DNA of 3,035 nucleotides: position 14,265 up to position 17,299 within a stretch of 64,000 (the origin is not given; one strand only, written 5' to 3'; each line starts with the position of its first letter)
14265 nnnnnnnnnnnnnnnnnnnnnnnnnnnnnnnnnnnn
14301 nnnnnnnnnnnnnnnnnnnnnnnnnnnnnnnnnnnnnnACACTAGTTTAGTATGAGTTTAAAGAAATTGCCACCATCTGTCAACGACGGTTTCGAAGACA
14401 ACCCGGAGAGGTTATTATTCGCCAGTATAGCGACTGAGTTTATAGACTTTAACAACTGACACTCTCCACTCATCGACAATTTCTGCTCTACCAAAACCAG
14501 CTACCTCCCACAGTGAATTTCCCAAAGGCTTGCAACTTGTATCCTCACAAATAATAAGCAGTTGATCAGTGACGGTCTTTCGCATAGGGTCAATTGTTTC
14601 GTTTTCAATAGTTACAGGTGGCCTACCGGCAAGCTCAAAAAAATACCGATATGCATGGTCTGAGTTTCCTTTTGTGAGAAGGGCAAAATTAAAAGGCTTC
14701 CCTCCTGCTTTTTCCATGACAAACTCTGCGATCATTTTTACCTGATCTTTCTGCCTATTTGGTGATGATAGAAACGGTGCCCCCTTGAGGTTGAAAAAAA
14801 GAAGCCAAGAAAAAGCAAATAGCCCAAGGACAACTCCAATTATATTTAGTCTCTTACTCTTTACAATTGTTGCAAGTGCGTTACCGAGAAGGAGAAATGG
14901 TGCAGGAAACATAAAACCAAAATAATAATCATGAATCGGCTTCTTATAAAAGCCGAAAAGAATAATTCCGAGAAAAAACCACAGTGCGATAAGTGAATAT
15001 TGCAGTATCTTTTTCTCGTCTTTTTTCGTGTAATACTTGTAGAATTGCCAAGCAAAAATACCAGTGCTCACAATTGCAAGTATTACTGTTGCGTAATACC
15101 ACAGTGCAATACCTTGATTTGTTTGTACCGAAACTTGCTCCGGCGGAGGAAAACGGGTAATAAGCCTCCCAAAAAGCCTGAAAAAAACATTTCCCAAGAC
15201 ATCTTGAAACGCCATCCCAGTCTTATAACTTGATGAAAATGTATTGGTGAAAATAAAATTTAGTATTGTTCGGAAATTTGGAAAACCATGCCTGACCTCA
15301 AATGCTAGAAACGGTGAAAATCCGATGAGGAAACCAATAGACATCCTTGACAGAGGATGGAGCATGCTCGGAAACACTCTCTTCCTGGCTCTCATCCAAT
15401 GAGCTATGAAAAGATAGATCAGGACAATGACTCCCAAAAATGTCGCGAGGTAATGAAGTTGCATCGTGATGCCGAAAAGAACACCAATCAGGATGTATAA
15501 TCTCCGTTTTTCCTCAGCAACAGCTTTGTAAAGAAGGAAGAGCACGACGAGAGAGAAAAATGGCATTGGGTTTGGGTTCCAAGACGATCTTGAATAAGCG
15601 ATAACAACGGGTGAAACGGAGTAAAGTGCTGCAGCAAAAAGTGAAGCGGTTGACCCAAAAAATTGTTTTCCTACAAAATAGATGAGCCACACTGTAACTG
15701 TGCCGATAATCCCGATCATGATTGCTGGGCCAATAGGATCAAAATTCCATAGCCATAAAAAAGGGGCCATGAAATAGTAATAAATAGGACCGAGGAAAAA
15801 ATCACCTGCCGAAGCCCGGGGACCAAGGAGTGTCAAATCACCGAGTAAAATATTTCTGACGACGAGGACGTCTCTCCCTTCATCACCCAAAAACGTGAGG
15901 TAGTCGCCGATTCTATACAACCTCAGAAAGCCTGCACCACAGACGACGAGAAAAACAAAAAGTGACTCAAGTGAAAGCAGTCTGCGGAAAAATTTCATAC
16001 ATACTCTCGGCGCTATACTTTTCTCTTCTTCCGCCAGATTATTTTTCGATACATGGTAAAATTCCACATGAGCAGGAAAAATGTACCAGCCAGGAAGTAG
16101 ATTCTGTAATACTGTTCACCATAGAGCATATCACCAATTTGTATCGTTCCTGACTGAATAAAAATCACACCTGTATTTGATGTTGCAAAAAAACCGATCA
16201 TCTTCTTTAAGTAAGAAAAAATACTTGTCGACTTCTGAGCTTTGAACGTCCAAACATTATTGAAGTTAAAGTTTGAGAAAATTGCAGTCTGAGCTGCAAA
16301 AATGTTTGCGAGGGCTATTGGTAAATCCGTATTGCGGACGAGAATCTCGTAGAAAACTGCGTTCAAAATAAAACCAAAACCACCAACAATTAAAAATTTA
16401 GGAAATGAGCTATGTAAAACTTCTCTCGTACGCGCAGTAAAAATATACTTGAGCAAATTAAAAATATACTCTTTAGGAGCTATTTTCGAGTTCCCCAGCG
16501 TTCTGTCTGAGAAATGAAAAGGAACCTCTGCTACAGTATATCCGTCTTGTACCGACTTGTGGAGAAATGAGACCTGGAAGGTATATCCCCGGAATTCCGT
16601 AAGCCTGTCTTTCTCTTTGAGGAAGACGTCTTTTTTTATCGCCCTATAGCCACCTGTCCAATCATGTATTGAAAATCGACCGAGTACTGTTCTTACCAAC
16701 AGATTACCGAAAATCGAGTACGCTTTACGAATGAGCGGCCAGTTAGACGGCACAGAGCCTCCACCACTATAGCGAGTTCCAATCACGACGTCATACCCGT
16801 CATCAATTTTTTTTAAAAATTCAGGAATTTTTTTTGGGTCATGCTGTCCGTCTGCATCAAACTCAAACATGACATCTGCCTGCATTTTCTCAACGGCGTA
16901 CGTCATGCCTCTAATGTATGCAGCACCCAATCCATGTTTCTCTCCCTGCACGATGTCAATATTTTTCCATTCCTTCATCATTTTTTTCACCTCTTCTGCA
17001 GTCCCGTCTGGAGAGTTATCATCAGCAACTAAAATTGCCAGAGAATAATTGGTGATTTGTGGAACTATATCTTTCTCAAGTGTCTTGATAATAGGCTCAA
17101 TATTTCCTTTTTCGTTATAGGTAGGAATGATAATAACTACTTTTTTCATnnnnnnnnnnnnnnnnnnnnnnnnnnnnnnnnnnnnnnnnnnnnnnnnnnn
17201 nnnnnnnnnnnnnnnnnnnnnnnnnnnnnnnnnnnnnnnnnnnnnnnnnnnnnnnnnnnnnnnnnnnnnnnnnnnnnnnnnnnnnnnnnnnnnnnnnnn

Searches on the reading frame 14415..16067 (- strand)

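Call 20: search_protein_families(library=pfam, proteins=[window:14415-16067:-], max_evalue=0.001)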
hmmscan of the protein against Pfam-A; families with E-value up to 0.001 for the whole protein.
window:14415-16067:- (550 aa): 2 families
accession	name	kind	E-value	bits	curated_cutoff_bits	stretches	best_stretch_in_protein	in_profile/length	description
PF13231.12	PMT_2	-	9.6e-16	58.8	26.1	1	94-254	4-158/160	Dolichyl-phosphate-mannose-protein mannosyltransferase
PF02516.20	STT3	-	0.00011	22.3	24.5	1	116-282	100-271/405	Oligosaccharyl transferase STT3, N-terminal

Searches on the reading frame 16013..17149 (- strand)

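Call 20: search_protein_families(library=pfam, proteins=[window:16013-17149:-], max_evalue=0.001)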
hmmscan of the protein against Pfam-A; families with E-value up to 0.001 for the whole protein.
window:16013-17149:- (378 aa): 2 families
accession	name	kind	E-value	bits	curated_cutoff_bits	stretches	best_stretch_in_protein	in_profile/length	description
PF00535.33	Glycos_transf_2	-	1.2e-27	97.4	23.3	1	6-176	2-164/168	Glycosyl transferase family 2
PF04138.20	GtrA_DPMS_TM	-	6.5e-13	49.3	26.1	1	251-372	1-117/117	GtrA/DPMS, transmembrane domain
